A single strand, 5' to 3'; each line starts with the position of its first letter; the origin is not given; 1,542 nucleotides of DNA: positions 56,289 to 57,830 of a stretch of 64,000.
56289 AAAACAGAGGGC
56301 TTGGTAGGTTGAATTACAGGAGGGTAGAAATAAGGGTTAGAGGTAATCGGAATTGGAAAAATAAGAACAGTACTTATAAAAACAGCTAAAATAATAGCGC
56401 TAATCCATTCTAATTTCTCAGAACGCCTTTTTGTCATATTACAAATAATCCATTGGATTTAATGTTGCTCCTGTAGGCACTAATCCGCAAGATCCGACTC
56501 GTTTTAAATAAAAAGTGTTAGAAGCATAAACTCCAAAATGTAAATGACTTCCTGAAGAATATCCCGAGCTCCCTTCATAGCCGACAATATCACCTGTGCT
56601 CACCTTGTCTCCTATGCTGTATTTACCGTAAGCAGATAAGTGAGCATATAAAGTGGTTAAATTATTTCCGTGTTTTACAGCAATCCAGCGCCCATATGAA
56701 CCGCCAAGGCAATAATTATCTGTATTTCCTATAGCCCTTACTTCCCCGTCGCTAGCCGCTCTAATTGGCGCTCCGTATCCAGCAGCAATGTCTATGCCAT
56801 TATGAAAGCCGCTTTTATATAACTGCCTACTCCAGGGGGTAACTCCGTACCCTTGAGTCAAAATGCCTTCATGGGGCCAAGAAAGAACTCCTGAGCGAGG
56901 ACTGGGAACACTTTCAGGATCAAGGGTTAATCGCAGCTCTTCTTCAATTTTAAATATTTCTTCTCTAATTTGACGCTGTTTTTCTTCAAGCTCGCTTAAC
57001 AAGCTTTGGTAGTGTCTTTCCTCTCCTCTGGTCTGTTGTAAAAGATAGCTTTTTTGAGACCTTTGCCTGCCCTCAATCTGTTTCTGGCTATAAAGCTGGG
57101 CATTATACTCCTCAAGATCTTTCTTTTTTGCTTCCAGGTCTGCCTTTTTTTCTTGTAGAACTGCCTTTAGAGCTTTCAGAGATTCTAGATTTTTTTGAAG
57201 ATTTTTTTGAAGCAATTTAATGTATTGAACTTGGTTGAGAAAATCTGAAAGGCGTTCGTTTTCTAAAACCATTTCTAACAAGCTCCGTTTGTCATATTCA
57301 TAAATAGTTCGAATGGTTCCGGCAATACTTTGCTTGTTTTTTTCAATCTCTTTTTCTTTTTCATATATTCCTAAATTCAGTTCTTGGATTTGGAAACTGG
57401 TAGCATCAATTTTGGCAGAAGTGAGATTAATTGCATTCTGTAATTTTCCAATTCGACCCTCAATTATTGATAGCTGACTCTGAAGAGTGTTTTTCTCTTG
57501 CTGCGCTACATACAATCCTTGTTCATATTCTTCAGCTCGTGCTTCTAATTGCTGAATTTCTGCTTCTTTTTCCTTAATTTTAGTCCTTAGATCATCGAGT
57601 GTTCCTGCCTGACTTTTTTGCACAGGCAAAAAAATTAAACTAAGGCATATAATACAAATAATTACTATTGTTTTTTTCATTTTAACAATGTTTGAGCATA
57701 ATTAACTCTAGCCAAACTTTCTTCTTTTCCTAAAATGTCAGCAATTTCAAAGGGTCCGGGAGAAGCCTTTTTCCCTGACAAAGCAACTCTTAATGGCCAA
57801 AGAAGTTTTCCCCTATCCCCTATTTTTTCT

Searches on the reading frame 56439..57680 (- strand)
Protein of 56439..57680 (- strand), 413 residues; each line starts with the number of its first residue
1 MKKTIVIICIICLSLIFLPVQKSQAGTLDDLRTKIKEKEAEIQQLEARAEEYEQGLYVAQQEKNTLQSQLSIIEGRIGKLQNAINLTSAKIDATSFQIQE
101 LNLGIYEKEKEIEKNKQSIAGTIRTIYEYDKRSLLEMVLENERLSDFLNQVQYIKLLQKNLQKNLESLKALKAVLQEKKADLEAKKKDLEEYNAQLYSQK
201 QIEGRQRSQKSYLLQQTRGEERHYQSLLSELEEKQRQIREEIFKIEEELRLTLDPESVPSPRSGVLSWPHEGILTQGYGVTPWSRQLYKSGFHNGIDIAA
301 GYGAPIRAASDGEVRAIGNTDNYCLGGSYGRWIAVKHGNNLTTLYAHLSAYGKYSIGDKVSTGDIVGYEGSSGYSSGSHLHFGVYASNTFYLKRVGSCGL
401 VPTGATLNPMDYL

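Call 72: search_protein_families(library=pfam, proteins=[window:56439-57680:-], max_evalue=0.00001)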
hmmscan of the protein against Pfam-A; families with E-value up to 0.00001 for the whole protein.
window:56439-57680:- (413 aa): 1 family
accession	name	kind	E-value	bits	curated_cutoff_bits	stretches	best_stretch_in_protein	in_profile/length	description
PF01551.29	Peptidase_M23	-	2e-24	86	28.7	1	292-387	2-90/96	Peptidase family M23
